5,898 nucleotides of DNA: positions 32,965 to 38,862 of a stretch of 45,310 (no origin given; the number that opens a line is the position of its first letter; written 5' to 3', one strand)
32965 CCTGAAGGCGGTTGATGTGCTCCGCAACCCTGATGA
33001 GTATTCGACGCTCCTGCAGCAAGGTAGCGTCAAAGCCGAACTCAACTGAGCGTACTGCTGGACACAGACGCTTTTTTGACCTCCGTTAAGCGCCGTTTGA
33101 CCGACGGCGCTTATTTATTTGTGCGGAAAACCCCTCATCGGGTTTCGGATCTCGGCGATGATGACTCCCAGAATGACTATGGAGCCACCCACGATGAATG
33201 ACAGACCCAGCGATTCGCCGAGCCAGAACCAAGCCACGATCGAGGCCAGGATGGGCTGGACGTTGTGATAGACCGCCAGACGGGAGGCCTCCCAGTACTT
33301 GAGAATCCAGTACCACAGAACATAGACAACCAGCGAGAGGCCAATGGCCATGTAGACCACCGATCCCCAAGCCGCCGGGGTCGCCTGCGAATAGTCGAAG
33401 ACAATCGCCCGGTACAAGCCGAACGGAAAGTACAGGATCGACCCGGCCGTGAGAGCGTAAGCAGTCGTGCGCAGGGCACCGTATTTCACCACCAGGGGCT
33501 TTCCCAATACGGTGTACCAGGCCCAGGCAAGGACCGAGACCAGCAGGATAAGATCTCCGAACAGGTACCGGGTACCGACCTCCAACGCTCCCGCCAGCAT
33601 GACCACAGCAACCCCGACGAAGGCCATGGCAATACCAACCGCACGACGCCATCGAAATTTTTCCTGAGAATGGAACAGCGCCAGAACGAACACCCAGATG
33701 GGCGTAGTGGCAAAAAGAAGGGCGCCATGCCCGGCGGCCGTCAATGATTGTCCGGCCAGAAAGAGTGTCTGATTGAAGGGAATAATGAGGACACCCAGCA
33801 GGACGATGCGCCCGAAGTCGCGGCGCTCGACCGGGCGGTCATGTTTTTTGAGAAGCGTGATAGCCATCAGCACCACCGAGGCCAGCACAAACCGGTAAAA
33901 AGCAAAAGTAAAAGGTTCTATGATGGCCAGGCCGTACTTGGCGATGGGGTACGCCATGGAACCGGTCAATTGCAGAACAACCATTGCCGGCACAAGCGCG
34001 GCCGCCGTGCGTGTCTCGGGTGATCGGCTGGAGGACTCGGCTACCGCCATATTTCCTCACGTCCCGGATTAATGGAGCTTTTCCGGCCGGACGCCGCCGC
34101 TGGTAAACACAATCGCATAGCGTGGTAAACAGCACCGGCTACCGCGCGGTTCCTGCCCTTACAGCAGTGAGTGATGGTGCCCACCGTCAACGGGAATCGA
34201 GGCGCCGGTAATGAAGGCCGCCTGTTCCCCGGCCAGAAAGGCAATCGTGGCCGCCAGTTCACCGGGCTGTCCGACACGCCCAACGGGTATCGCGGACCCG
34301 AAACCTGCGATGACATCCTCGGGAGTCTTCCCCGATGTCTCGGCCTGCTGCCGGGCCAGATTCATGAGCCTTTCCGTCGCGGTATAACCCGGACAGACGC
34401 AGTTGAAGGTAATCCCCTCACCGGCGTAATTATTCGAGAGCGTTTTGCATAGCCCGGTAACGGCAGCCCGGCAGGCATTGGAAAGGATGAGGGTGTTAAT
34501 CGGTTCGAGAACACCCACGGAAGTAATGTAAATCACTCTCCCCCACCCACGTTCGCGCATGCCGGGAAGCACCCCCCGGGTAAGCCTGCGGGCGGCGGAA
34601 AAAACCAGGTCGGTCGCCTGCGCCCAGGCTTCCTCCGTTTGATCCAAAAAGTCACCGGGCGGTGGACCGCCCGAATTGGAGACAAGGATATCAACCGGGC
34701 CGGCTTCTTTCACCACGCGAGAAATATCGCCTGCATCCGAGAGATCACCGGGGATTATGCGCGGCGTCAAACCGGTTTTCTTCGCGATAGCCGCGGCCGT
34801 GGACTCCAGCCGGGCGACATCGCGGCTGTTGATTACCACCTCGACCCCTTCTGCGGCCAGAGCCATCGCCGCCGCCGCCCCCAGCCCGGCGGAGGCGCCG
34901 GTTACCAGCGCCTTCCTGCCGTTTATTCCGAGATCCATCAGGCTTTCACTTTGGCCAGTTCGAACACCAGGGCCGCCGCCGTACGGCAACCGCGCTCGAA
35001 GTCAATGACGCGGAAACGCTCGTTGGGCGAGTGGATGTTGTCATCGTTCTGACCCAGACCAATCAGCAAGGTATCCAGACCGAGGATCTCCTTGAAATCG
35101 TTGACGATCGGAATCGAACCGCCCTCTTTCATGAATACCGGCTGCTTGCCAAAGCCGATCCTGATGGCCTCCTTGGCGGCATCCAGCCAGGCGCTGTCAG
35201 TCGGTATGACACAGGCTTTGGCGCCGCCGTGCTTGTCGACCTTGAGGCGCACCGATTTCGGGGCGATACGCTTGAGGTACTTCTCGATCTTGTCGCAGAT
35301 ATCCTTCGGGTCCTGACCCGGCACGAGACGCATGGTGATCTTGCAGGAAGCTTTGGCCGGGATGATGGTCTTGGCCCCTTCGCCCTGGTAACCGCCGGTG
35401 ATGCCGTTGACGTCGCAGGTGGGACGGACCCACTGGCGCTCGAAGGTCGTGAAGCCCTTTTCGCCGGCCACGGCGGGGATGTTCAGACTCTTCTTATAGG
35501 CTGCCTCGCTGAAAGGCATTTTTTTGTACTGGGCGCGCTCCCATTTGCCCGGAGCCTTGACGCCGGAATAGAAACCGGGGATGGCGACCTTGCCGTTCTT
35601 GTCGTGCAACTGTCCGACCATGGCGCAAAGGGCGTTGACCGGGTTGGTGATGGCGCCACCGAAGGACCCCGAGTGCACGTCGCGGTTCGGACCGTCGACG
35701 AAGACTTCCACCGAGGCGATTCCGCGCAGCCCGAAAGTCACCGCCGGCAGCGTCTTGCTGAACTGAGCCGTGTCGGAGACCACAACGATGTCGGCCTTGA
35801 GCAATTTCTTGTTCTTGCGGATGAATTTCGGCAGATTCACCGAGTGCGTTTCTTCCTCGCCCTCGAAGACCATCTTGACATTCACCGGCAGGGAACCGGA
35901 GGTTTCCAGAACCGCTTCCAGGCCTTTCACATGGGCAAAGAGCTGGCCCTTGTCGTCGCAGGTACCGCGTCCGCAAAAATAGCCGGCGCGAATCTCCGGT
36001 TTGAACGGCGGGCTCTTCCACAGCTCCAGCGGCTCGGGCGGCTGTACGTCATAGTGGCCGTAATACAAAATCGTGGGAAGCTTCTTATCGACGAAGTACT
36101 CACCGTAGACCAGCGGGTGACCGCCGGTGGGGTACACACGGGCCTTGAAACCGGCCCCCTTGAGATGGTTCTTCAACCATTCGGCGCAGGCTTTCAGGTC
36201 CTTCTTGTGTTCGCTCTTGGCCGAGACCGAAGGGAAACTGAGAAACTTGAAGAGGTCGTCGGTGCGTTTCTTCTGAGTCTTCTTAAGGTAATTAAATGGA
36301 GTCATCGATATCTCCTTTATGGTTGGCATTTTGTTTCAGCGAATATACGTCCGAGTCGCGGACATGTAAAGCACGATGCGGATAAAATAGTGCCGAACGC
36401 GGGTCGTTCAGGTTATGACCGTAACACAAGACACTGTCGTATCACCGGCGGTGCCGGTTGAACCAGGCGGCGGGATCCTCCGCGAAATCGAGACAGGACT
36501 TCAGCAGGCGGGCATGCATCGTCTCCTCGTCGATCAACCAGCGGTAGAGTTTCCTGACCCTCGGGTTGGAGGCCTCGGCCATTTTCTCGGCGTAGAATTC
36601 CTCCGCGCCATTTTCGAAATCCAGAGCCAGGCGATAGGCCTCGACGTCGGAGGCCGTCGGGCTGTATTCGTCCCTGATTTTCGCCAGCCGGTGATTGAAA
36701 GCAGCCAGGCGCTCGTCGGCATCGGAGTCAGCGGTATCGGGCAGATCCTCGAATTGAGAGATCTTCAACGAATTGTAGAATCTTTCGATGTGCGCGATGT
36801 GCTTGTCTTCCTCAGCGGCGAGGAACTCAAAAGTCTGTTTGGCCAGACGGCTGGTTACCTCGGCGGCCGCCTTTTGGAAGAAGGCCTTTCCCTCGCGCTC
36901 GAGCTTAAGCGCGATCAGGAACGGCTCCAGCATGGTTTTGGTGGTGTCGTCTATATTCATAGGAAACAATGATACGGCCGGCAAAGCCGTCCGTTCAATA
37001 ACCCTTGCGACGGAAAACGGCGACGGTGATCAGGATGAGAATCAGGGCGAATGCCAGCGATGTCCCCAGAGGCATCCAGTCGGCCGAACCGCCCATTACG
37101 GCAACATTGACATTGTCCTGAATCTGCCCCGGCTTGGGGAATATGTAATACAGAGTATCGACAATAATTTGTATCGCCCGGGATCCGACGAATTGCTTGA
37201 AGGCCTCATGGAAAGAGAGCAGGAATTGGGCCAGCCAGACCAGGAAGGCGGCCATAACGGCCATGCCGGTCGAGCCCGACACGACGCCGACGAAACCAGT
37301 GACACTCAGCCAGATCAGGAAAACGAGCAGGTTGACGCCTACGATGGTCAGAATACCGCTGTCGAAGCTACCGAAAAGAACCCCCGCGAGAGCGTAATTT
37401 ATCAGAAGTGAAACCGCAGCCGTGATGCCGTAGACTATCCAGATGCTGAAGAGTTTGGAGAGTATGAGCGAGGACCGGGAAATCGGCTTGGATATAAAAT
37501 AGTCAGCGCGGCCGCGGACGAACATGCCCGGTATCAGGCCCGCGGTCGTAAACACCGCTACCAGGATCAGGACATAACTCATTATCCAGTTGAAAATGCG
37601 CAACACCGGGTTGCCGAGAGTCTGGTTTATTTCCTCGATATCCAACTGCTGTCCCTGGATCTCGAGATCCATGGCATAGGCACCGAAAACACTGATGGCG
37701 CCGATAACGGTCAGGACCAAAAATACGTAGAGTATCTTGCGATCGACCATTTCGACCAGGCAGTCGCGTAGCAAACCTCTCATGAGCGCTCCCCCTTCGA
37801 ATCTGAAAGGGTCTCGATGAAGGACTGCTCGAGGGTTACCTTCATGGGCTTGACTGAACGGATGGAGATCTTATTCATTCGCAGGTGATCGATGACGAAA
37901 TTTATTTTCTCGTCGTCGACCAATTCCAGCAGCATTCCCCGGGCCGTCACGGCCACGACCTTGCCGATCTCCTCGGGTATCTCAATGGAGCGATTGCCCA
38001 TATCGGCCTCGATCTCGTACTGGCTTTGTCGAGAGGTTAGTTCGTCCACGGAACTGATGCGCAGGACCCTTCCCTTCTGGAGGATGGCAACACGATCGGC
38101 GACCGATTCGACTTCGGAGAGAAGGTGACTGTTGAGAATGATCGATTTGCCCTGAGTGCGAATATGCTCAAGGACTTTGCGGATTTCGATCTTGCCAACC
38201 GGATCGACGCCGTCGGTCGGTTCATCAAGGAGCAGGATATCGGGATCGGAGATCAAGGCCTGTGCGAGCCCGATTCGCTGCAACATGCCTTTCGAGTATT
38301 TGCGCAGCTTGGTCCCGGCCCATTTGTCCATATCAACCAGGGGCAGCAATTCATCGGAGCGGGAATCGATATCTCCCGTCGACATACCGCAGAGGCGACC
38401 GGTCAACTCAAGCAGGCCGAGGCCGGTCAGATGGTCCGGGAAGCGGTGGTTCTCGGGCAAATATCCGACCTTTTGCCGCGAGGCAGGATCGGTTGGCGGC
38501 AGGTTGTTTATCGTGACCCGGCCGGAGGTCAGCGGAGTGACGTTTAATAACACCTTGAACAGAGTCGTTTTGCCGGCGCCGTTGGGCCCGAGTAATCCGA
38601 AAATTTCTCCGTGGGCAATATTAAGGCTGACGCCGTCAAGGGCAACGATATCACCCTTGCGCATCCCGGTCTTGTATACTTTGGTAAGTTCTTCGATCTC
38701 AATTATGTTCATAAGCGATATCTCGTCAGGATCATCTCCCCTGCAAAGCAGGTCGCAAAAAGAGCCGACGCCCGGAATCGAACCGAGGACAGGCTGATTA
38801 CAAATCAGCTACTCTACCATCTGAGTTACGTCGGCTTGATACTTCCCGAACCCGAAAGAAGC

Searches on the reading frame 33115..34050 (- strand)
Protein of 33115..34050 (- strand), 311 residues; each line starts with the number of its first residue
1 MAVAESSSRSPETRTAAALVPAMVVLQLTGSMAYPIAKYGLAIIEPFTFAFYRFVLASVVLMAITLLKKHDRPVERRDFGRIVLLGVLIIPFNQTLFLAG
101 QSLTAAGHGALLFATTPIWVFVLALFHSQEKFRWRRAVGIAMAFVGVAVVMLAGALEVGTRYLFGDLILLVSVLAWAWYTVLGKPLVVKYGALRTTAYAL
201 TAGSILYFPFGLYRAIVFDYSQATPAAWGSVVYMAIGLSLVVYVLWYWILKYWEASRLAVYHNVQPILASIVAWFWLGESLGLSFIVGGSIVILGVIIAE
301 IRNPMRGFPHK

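Call 39: search_protein_families(library=pfam, proteins=[window:33115-34050:-], max_evalue=0.00001)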
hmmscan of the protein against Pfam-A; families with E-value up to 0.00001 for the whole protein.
window:33115-34050:- (311 aa): 1 family
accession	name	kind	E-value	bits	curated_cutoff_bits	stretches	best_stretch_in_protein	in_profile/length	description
PF00892.27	EamA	-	1.7e-41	142.1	28.2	2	164-298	2-132/135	EamA-like transporter family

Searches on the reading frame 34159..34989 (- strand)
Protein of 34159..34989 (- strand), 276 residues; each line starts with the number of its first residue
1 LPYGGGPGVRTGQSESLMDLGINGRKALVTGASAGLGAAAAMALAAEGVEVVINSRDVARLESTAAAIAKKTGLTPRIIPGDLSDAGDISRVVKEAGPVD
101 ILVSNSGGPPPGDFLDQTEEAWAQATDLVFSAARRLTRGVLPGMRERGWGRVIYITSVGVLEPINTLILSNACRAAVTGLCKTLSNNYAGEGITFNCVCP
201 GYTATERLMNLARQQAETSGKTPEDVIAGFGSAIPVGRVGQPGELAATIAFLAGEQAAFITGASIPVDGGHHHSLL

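Call 39: search_protein_families(library=pfam, proteins=[window:34159-34989:-], max_evalue=0.00001)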
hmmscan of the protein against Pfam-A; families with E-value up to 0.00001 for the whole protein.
window:34159-34989:- (276 aa): 3 families
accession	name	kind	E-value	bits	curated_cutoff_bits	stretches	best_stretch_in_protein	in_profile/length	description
PF13561.12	adh_short_C2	-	9.1e-43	147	27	1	31-272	1-236/236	Enoyl-(Acyl carrier protein) reductase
PF00106.31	adh_short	-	7.3e-39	133.7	26.6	1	26-214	2-193/195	short chain dehydrogenase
PF13460.12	NAD_binding_10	-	1.5e-06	28.7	27.2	1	31-164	1-105/184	NAD(P)H-binding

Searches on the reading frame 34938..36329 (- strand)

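Call 39: search_protein_families(library=pfam, proteins=[window:34938-36329:-], max_evalue=0.00001)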
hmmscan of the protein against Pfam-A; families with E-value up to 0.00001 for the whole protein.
window:34938-36329:- (463 aa): 2 families
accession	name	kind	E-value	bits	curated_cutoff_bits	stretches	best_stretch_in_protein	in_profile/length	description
PF01546.33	Peptidase_M20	-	1.3e-32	113.9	24.6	1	89-455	2-204/206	Peptidase family M20/M25/M40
PF07687.19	M20_dimer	-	1.2e-19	70.6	21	1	200-358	2-105/107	Peptidase dimerisation domain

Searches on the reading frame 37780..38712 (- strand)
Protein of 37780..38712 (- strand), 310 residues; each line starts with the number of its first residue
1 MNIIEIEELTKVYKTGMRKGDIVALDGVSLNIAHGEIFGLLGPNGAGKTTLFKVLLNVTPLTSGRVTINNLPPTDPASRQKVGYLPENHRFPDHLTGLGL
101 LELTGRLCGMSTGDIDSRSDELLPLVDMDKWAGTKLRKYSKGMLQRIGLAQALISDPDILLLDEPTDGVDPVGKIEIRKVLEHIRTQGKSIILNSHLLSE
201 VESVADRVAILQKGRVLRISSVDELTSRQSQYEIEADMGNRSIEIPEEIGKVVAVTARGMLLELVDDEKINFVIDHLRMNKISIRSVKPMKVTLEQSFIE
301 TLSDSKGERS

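Call 39: search_protein_families(library=pfam, proteins=[window:37780-38712:-], max_evalue=0.00001)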
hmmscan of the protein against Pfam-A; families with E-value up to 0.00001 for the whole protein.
window:37780-38712:- (310 aa): 2 families
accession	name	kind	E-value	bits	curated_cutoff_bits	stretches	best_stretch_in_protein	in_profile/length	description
PF00005.33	ABC_tran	-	5.4e-30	105.2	25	1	25-166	1-136/137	ABC transporter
PF13304.12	AAA_21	-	5.6e-11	43.5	27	0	132-198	231-300/304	AAA domain, putative AbiEii toxin, Type IV TA system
